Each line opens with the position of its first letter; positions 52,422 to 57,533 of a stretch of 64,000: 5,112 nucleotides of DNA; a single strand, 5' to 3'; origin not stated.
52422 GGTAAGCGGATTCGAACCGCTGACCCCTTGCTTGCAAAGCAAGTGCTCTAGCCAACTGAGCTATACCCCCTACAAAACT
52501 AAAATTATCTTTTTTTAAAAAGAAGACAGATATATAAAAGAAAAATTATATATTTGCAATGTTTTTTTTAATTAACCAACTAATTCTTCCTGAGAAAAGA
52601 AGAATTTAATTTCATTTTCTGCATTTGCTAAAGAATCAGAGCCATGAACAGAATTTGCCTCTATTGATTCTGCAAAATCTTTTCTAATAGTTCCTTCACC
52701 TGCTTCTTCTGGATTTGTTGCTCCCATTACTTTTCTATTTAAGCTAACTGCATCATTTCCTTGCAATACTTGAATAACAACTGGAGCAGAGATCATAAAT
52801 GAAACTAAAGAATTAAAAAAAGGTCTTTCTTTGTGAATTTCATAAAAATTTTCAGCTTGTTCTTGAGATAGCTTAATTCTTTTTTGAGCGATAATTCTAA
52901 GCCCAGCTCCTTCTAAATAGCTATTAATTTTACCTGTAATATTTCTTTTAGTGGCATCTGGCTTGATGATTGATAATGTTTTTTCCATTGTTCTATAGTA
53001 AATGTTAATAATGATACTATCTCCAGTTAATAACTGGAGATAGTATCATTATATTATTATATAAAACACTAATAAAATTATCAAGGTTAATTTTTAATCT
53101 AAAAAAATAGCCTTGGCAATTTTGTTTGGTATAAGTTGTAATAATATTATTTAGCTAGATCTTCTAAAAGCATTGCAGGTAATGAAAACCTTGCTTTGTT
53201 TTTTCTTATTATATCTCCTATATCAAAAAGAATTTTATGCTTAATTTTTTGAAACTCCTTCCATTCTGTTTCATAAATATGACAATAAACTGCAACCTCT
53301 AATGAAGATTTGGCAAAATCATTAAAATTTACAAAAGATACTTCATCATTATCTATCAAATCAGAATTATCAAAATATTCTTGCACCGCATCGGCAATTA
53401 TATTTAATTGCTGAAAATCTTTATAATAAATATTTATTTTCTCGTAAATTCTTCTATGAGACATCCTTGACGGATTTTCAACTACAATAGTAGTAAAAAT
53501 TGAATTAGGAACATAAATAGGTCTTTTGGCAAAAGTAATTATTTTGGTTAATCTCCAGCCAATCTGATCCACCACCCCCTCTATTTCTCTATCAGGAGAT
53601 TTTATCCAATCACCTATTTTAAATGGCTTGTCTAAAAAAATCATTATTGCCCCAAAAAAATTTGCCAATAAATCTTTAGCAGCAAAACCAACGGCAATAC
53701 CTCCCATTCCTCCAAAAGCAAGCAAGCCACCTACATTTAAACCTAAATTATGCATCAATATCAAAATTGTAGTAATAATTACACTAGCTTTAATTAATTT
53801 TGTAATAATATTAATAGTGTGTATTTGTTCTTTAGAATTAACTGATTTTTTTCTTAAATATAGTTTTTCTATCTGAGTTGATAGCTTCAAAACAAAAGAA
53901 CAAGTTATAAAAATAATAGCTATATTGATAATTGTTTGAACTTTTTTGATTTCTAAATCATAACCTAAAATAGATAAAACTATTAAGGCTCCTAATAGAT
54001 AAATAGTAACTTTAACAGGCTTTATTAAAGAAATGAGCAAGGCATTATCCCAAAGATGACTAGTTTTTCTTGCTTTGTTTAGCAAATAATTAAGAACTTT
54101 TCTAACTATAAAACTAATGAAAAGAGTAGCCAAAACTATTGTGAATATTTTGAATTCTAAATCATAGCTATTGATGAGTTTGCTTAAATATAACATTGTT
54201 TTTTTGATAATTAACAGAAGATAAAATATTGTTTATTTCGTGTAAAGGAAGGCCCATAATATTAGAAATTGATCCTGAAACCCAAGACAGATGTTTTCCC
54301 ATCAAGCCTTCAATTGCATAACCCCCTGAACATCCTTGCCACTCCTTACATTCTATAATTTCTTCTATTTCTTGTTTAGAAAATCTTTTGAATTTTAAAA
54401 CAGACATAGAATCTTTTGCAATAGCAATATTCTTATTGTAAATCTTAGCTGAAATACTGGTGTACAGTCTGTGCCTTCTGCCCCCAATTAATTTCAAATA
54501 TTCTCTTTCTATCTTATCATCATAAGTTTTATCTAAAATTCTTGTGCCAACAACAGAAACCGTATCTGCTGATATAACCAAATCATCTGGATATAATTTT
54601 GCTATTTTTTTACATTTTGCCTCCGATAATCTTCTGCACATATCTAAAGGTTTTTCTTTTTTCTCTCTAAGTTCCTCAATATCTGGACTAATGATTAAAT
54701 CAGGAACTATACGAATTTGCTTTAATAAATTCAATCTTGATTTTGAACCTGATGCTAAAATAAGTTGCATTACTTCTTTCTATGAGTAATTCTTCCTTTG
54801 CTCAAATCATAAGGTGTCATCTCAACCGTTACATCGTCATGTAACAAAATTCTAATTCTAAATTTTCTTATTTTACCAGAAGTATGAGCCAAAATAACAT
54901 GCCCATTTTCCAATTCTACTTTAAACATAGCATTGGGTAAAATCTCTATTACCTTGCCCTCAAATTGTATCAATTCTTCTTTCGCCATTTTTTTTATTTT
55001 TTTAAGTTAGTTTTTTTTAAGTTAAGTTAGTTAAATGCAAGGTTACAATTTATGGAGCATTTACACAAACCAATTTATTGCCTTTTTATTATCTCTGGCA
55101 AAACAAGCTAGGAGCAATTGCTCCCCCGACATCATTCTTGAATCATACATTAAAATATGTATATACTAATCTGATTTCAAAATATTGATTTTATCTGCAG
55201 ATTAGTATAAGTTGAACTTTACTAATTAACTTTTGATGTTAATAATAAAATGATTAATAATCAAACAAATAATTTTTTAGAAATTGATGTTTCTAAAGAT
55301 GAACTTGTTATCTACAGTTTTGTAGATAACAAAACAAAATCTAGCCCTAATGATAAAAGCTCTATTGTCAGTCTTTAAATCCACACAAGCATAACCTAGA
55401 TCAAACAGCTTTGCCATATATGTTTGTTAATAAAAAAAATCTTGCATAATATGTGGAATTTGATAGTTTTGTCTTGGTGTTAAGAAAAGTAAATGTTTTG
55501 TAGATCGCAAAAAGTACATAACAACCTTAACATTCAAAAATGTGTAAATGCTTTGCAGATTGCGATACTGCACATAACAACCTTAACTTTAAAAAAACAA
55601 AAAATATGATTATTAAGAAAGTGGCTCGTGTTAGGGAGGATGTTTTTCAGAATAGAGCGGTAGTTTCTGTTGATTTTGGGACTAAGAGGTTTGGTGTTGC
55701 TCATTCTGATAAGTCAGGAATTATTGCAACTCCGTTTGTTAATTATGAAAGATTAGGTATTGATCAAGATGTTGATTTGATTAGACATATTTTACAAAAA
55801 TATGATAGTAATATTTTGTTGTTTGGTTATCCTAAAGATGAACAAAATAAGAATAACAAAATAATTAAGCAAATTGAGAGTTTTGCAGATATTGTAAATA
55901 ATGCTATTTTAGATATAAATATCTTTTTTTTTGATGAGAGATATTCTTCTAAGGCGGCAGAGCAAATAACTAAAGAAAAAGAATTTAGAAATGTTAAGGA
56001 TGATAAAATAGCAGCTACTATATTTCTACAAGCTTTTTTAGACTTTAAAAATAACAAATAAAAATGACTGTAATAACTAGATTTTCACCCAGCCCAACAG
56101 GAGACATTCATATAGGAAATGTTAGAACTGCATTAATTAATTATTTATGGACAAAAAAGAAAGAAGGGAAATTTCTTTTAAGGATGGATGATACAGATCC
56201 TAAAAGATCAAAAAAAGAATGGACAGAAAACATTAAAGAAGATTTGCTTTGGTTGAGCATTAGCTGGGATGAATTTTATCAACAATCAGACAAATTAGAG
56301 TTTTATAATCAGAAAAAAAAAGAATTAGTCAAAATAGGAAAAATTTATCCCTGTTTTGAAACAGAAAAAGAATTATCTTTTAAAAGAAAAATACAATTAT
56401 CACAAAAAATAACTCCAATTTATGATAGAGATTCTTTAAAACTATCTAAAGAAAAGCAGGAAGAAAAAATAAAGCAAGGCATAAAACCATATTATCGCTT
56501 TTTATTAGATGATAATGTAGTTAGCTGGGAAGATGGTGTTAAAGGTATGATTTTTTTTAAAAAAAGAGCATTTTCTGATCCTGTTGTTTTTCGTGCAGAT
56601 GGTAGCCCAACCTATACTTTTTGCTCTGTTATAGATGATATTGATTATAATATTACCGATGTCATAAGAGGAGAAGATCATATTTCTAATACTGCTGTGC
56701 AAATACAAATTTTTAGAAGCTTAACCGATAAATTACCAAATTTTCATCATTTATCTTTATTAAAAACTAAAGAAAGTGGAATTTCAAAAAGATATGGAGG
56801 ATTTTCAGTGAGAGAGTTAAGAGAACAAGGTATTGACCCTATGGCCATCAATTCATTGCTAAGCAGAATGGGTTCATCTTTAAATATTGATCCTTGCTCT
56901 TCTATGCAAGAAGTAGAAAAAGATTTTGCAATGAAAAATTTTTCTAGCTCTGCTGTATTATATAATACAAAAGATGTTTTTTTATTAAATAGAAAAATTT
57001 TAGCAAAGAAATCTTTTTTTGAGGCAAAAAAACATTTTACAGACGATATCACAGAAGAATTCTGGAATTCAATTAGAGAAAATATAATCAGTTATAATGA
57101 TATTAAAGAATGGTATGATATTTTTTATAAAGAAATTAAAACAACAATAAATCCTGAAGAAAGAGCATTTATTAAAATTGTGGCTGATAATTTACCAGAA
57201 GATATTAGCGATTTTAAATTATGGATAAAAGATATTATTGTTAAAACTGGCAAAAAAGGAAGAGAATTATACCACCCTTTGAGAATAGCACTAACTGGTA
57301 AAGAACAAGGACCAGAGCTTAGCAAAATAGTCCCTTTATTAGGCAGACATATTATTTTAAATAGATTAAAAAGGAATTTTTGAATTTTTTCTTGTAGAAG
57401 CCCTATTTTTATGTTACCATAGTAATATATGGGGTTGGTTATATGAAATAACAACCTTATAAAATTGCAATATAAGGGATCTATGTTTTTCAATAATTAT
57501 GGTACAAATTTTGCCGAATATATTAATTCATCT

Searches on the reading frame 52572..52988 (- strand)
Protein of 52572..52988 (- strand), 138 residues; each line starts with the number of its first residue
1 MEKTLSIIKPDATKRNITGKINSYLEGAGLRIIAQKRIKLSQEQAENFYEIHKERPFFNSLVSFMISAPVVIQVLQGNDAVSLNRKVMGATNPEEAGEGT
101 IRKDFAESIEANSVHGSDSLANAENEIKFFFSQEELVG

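Call 25: search_protein_families(library=ncbifam, max_evalue=0.00001, proteins=[window:52572-52988:-])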
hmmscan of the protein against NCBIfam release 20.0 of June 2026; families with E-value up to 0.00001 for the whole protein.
window:52572-52988:- (138 aa): 6 families
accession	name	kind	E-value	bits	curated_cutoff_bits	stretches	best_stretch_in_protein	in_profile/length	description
NF001908.0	PRK00668.1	equivalog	6.7e-60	200.9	155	1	1-137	3-139/141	nucleoside-diphosphate kinase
NF011116.0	PRK14545.1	equivalog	3.5e-44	150.3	217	1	3-135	5-137/139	nucleoside-diphosphate kinase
NF011113.0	PRK14541.1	equivalog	2.2e-43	147.7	255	1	1-137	1-137/140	nucleoside-diphosphate kinase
NF011112.0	PRK14540.1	equivalog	4e-41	140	202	1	1-133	2-134/135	nucleoside-diphosphate kinase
NF011114.0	PRK14542.1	equivalog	8.8e-41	138.8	250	1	1-136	1-136/137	nucleoside-diphosphate kinase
NF011115.0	PRK14543.1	equivalog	1.6e-22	80.2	287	1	2-137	6-156/169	nucleoside-diphosphate kinase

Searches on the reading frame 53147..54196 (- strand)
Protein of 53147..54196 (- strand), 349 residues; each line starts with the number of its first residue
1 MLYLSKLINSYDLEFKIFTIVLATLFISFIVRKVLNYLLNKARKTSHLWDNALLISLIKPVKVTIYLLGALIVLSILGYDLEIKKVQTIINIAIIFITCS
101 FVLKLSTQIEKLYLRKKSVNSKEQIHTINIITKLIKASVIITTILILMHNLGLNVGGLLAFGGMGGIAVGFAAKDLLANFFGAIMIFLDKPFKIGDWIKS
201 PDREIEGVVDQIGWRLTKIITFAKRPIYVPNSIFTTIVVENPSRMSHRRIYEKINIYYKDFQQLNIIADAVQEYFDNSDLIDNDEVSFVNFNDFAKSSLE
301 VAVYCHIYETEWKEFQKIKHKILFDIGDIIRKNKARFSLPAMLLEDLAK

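Call 25: search_protein_families(library=ncbifam, max_evalue=0.00001, proteins=[window:53147-54196:-])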
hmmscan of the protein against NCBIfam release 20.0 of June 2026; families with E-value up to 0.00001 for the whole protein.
window:53147-54196:- (349 aa): 5 families
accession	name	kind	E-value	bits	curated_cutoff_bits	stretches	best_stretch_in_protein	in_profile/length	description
NF047601.1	MscSThanab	equivalog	3.3e-17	62.8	500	1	79-341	13-271/280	small-conductance mechanosensitive channel MscS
NF047602.1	MscsSHelicob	equivalog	1.2e-16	61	400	1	90-307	14-221/260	small-conductance mechanosensitive channel MscS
NF007662.0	PRK10334.1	subfamily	1.1e-10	41.3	321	1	86-326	29-257/286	small-conductance mechanosensitive channel MscS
NF008438.0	PRK11281.1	equivalog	4.9e-09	34.5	991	1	168-309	915-1053/1113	mechanosensitive channel MscK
NF008180.0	PRK10929.1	equivalog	2e-08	32.5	809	1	88-236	836-978/1109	miniconductance mechanosensitive channel MscM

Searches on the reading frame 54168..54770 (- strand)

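Call 25: search_protein_families(library=ncbifam, max_evalue=0.00001, proteins=[window:54168-54770:-])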
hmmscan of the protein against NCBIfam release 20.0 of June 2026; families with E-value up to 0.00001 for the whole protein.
window:54168-54770:- (200 aa): 14 families
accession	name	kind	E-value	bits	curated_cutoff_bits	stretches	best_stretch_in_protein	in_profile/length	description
NF010946.0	PRK14366.1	equivalog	8.9e-57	191.7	284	1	2-185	6-188/195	Maf-like protein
NF002401.0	PRK01441.1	equivalog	6e-40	137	317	1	2-189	6-198/207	Maf-like protein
TIGR00172.1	maf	subfamily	3.6e-34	117.9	117.15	1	1-183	3-184/185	Maf family nucleotide pyrophosphatase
NF000867.0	PRK00078.1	equivalog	2.3e-25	89.4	249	1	1-186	1-188/192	Maf-like protein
NF010948.0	PRK14368.1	equivalog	2.5e-24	85.7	291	1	2-186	6-189/193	Maf-like protein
NF003141.0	PRK04056.1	equivalog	1.9e-23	83.1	161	1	2-183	1-180/181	septum formation inhibitor Maf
NF010944.0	PRK14364.1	equivalog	9.9e-23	80.6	311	1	5-186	1-179/181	Maf-like protein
NF003403.0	PRK04694.1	equivalog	1.5e-22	80.3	300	1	3-186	2-187/190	Maf-like protein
NF010941.0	PRK14361.1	equivalog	2.2e-21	76.3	272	1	2-183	7-184/194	Maf-like protein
NF010942.0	PRK14362.1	equivalog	6.1e-19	68.1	290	1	2-183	13-195/210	Maf-like protein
NF010945.0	PRK14365.1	equivalog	1.1e-18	67.6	273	1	2-185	3-186/197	Maf-like protein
NF010943.0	PRK14363.1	equivalog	3.6e-18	65.8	273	1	1-184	1-181/204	Maf-like protein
NF010947.0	PRK14367.1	equivalog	2.2e-16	59.6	315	1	3-191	4-196/202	Maf-like protein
NF002690.0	PRK02478.1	equivalog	7.3e-12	45.3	269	1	2-179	4-187/199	Maf-like protein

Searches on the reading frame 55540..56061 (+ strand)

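Call 25: search_protein_families(library=ncbifam, max_evalue=0.00001, proteins=[window:55540-56061:+])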
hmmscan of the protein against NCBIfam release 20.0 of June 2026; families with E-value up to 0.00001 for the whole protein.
window:55540-56061:+ (173 aa): 2 families
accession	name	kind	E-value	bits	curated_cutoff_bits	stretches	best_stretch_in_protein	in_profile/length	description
TIGR00250.1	RNAse_H_YqgF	equivalog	7.7e-19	68.1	43.25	1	43-168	2-130/130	Holliday junction resolvase RuvX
NF001026.0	PRK00109.2-2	equivalog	1.6e-14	54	155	1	41-168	3-127/130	Holliday junction resolvase RuvX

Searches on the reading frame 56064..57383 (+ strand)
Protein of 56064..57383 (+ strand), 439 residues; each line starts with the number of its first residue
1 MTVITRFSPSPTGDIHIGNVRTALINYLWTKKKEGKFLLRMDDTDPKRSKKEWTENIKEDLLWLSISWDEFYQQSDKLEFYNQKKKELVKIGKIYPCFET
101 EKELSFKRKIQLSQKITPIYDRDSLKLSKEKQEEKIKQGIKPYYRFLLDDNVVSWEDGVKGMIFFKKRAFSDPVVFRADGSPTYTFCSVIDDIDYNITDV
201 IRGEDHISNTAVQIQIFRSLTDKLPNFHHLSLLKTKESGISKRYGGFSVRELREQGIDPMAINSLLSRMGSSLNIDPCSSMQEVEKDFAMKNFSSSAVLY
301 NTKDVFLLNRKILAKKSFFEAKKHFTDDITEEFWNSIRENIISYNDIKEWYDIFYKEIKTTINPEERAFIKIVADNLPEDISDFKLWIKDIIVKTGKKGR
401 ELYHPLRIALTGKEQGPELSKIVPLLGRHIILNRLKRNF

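Call 21: find_encoding_contigs(protein=window:56064-57383:+, flank=10000, max_places=4)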
Protein window:56064-57383:+ (439 aa): no gene with exactly this product is on record in the collection.

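Call 25: search_protein_families(library=ncbifam, max_evalue=0.00001, proteins=[window:56064-57383:+])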
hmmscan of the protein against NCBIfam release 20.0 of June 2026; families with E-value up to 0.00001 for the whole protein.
window:56064-57383:+ (439 aa): 10 families
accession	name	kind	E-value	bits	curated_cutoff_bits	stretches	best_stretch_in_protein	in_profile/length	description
TIGR00464.1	gltX_bact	equivalog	7.5e-105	351.5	289.95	1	3-439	2-467/470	glutamate--tRNA ligase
NF004315.1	PRK05710.1-4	equivalog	3.1e-55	187.5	250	1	5-264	1-272/274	tRNA glutamyl-Q(34) synthetase GluQRS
TIGR03838.1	queuosine_YadB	equivalog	1.4e-52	178.8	276.7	1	4-255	2-245/272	tRNA glutamyl-Q(34) synthetase GluQRS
NF004314.0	PRK05710.1-3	equivalog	6.4e-49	166.9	256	1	3-263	7-256/297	tRNA glutamyl-Q(34) synthetase GluQRS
NF003169.0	PRK04156.1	equivalog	6.8e-41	140.5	516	2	2-108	101-209/567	glutamate--tRNA ligase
TIGR00463.1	gltX_arch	equivalog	2.9e-38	131.7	401.75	1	3-238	94-327/560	glutamate--tRNA ligase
NF004313.0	PRK05710.1-2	equivalog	3.4e-34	118.4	380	1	3-246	5-248/299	tRNA glutamyl-Q(34) synthetase GluQRS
NF004312.0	PRK05710.1-1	equivalog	5.2e-29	101.6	453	1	3-242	14-239/306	tRNA glutamyl-Q(34) synthetase GluQRS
NF011291.0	PRK14703.1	equivalog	1.3e-20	73.3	681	1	2-106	31-136/769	glutamine--tRNA ligase/YqeY domain fusion protein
TIGR00440.1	glnS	equivalog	4.2e-17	62.2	425.8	1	3-112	1-111/524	glutamine--tRNA ligase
